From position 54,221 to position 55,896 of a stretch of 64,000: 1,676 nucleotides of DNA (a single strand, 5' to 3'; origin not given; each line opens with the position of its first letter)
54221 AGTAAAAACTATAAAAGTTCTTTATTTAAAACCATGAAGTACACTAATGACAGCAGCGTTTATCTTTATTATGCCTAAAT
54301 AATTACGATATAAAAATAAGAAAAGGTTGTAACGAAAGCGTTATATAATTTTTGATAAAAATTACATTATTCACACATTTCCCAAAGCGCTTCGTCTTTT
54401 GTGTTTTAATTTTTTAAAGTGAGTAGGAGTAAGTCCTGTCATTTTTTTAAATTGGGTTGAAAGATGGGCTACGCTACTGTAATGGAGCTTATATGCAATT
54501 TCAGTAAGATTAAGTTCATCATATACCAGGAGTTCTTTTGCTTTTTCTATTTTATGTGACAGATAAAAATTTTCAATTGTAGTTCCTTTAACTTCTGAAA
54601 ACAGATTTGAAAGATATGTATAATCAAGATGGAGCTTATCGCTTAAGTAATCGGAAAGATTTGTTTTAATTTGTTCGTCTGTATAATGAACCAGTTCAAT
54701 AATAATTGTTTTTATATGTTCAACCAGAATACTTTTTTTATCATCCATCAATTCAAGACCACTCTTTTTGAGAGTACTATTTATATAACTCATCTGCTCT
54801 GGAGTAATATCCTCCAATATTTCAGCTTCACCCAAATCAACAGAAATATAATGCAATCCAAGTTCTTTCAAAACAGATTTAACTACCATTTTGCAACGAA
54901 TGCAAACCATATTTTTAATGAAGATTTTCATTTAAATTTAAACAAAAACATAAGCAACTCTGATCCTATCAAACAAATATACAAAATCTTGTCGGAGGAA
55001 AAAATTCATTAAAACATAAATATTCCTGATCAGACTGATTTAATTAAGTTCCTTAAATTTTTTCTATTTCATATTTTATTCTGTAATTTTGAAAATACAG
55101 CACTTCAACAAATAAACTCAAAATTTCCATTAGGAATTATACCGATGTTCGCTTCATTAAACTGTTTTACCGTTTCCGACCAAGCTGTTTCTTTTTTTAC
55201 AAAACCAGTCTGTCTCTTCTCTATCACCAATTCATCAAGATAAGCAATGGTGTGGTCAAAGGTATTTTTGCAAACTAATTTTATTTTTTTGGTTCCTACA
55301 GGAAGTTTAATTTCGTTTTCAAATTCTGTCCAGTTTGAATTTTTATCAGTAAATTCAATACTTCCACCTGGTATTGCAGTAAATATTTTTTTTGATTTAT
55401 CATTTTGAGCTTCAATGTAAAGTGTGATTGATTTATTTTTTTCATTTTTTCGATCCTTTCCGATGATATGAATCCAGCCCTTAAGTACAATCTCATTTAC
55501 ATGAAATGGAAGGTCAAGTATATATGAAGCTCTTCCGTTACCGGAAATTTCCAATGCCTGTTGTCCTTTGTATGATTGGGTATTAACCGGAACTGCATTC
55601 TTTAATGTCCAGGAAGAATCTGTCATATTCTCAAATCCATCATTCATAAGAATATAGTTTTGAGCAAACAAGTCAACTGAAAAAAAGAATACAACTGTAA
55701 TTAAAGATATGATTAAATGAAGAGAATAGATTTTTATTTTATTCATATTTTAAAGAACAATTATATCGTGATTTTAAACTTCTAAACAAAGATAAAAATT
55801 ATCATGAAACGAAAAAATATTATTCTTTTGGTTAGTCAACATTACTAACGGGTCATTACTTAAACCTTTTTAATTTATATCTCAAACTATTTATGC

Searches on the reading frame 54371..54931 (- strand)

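Call 9: search_protein_families(library=pfam, proteins=[window:54371-54931:-], max_evalue=0.0001)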
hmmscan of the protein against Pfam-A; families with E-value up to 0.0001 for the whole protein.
window:54371-54931:- (186 aa): 2 families
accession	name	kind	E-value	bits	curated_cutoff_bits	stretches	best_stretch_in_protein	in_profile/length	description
PF12833.13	HTH_18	-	4.9e-18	65.6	33.6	1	96-174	1-79/80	Helix-turn-helix domain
PF00165.29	HTH_AraC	-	9.6e-11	42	26.6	1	139-170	8-38/42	Bacterial regulatory helix-turn-helix proteins, AraC family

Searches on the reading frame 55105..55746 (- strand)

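Call 3: search_protein_families(library=pfam, proteins=[window:55105-55746:-], max_evalue=0.01)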
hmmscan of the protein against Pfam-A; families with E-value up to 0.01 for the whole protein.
window:55105-55746:- (213 aa): 2 families
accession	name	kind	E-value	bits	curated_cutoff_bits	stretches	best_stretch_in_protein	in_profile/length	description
PF20251.4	Big_14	-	0.0046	17.3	27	0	147-211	13-73/104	Bacterial Ig-like domain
PF02018.23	CBM_4_9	-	0.0056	17.5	25.9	0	31-157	2-127/136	Carbohydrate binding domain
